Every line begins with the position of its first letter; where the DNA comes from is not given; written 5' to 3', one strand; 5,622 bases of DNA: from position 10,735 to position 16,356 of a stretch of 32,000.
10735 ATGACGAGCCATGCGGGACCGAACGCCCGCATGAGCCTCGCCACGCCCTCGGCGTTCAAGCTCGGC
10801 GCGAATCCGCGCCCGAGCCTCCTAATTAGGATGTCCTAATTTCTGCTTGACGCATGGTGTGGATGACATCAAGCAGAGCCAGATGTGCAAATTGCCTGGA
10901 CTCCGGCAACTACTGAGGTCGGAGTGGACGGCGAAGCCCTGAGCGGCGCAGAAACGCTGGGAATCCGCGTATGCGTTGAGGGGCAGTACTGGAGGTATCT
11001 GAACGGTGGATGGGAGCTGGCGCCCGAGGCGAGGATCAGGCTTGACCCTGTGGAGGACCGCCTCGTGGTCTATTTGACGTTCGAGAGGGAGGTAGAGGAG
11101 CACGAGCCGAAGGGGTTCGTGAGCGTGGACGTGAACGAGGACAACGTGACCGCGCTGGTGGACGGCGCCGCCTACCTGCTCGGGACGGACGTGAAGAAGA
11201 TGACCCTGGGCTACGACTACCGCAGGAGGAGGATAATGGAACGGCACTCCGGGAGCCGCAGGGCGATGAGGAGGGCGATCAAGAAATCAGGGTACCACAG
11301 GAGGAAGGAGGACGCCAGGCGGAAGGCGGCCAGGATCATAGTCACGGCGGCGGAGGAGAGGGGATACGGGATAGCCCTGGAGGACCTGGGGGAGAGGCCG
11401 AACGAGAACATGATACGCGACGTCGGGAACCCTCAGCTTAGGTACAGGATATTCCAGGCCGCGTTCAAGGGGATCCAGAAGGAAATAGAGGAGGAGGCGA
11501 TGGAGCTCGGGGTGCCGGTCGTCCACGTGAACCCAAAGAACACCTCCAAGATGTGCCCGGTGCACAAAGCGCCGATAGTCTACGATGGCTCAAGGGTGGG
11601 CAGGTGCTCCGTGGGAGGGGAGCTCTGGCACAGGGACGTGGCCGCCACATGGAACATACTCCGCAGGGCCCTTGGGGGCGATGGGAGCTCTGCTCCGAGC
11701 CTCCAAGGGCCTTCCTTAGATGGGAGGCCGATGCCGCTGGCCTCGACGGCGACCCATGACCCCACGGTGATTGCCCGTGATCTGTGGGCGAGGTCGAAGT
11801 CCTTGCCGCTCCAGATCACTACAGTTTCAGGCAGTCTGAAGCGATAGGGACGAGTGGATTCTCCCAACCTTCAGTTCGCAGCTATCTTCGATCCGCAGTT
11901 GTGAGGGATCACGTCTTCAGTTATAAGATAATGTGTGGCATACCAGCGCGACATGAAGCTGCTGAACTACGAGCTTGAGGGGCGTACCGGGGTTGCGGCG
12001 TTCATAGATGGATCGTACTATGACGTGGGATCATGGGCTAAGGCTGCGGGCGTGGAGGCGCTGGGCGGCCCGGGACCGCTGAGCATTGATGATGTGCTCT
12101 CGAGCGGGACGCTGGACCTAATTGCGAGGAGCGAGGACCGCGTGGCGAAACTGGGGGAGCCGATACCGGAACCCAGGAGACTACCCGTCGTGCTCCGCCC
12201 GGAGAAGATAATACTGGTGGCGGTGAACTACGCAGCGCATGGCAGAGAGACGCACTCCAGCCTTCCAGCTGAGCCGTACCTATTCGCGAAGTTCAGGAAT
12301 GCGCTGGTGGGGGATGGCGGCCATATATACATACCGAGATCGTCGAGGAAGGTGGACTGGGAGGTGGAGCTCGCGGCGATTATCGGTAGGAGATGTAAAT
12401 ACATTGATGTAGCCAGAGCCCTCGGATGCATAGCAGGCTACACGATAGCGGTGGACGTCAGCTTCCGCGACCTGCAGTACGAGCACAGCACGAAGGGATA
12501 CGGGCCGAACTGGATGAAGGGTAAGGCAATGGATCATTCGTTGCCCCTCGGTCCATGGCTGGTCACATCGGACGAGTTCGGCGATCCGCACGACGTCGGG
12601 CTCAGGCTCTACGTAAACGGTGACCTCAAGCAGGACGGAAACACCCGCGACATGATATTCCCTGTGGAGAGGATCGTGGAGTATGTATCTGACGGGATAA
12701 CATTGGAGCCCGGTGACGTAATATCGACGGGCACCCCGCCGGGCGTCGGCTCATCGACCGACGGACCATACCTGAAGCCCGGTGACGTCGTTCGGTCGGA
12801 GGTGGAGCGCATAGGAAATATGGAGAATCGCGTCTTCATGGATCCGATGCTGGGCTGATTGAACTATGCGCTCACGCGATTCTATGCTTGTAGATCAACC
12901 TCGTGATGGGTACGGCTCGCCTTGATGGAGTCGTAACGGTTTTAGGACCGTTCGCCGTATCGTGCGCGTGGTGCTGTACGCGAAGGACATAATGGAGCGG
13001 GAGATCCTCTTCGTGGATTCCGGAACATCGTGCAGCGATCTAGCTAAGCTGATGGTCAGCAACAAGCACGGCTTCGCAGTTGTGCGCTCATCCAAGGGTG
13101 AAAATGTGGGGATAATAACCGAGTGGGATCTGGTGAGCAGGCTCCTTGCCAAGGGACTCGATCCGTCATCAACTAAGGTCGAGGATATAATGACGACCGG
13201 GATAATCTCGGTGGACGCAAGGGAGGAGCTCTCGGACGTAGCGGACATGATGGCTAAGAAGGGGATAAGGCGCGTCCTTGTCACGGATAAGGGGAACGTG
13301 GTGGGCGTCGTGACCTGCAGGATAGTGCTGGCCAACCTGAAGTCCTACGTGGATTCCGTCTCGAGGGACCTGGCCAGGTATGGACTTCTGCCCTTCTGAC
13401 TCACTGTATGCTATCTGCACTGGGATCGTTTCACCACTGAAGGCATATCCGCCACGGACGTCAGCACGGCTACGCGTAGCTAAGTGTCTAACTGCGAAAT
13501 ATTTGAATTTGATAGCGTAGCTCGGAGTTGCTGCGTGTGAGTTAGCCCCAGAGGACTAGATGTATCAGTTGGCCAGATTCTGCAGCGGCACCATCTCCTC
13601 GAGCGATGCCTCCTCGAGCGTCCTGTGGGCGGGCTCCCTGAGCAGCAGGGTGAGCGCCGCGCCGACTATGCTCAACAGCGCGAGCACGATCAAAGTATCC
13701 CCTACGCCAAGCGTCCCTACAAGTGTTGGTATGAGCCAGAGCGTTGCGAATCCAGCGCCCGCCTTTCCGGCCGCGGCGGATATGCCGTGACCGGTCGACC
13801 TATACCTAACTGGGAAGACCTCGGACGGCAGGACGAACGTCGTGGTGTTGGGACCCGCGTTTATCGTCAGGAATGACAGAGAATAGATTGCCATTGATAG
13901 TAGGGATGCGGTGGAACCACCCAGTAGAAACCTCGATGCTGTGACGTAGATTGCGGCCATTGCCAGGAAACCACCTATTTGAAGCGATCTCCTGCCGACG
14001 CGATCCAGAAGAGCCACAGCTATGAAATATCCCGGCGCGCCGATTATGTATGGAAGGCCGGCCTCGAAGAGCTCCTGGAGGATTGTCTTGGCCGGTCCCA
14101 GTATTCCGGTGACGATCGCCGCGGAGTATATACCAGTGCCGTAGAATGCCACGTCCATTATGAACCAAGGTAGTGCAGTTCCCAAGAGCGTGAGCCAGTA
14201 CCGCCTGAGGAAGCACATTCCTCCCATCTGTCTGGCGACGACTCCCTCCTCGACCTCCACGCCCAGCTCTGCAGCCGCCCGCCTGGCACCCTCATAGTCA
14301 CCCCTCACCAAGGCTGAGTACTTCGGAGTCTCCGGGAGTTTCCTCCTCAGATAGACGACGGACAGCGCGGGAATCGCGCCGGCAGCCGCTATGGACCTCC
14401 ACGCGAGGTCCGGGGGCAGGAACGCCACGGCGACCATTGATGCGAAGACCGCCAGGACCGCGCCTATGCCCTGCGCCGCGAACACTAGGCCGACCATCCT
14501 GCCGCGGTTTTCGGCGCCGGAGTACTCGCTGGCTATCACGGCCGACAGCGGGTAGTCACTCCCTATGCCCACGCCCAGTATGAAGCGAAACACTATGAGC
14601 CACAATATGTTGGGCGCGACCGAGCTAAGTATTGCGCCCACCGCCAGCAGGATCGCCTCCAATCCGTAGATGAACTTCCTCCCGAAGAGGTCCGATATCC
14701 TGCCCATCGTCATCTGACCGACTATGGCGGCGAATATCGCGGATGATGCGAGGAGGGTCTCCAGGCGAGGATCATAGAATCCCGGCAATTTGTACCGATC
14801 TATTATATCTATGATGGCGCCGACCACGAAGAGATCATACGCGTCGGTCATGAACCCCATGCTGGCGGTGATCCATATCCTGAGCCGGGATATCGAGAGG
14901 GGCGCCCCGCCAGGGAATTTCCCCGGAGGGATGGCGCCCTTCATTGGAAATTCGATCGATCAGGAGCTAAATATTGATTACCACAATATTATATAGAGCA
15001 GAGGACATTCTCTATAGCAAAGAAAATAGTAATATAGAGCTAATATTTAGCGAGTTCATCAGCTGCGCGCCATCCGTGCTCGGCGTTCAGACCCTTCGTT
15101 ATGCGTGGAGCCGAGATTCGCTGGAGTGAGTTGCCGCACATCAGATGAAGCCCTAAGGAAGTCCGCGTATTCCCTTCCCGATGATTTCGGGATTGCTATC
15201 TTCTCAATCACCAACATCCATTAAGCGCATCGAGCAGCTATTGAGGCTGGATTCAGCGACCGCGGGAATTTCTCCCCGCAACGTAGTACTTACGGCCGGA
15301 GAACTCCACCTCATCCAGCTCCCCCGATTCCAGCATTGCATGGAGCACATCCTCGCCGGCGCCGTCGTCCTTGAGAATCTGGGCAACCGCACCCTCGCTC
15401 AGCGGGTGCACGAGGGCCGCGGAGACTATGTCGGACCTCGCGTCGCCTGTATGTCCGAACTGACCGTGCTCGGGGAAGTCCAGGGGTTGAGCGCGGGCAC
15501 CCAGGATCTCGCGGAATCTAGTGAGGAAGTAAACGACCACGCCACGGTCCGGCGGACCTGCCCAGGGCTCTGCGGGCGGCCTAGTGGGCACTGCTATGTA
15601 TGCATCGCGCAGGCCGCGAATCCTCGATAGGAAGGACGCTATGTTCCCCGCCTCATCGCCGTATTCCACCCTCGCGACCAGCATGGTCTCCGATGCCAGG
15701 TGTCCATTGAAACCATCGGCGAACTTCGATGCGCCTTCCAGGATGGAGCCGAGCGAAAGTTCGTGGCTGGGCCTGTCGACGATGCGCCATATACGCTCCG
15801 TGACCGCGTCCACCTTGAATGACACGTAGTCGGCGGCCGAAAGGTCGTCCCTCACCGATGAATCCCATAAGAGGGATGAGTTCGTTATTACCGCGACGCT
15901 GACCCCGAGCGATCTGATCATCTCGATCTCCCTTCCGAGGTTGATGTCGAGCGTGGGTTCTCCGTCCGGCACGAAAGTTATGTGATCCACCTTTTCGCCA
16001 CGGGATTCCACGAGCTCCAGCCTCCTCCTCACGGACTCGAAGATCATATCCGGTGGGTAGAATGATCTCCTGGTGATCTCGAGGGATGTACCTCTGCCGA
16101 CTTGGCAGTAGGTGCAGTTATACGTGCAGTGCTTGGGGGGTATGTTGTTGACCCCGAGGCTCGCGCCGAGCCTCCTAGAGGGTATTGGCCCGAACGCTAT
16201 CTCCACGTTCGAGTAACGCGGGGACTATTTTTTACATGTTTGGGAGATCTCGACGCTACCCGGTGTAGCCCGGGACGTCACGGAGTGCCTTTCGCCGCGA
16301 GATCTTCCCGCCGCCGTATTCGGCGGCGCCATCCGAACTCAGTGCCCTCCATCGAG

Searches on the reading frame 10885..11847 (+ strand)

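Call 66: search_protein_families(library=pfam, proteins=[window:10885-11847:+], max_evalue=0.1)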
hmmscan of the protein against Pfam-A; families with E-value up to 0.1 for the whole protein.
window:10885-11847:+ (320 aa): 2 families
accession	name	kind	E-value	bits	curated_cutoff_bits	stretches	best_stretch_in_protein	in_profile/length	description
PF07282.18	Cas12f1-like_TNB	-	6.3e-10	39.5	26.3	1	195-258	2-60/60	Cas12f1-like, TNB domain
PF01385.25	OrfB_IS605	-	0.017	15.8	30.5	1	67-167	7-110/120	Probable transposase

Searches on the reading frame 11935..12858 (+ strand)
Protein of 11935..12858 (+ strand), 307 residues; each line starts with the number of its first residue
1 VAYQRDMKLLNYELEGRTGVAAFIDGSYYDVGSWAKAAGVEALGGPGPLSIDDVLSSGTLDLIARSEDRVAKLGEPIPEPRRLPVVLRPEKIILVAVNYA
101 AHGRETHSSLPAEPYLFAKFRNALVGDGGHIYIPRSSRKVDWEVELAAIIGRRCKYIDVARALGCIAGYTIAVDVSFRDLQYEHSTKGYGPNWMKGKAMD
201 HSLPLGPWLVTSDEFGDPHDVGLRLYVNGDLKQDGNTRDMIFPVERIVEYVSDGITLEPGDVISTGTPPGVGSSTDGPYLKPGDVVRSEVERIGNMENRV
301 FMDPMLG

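Call 66: search_protein_families(library=pfam, proteins=[window:11935-12858:+], max_evalue=0.1)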
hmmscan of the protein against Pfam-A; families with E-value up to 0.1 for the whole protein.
window:11935-12858:+ (307 aa): 1 family
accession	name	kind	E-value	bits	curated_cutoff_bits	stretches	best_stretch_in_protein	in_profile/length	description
PF01557.24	FAA_hydrolase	-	5e-69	232.7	23.9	1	91-300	1-213/214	Fumarylacetoacetate (FAA) hydrolase C-terminal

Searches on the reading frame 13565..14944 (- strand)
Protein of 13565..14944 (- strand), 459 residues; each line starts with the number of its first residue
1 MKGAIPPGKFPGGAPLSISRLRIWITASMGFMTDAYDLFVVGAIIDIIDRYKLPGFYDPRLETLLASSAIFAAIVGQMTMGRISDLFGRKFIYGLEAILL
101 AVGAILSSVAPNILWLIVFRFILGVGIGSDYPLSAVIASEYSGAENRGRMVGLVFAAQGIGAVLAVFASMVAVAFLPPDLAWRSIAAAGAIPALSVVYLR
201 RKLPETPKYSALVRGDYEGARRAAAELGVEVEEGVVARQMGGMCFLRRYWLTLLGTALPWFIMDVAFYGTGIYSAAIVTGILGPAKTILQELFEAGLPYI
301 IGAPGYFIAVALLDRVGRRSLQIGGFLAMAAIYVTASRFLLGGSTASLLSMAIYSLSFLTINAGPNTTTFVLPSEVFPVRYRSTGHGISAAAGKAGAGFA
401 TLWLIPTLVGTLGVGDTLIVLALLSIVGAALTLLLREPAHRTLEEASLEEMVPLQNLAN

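Call 66: search_protein_families(library=pfam, proteins=[window:13565-14944:-], max_evalue=0.1)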
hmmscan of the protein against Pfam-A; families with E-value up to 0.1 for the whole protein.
window:13565-14944:- (459 aa): 2 families
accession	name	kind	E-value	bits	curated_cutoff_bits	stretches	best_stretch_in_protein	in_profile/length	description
PF00083.30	Sugar_tr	-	2.8e-41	142.3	22.3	1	25-446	3-448/452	Sugar (and other) transporter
PF07690.21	MFS_1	-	4.4e-28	98.6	33.4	2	63-400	35-346/347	Major Facilitator Superfamily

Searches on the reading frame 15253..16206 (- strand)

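Call 66: search_protein_families(library=pfam, proteins=[window:15253-16206:-], max_evalue=0.1)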
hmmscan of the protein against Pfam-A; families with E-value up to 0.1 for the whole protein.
window:15253-16206:- (317 aa): 1 family
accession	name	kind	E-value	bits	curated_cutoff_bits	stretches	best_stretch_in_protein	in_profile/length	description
PF04055.27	Radical_SAM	-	1.8e-13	51.4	29.5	1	25-150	5-128/166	Radical SAM superfamily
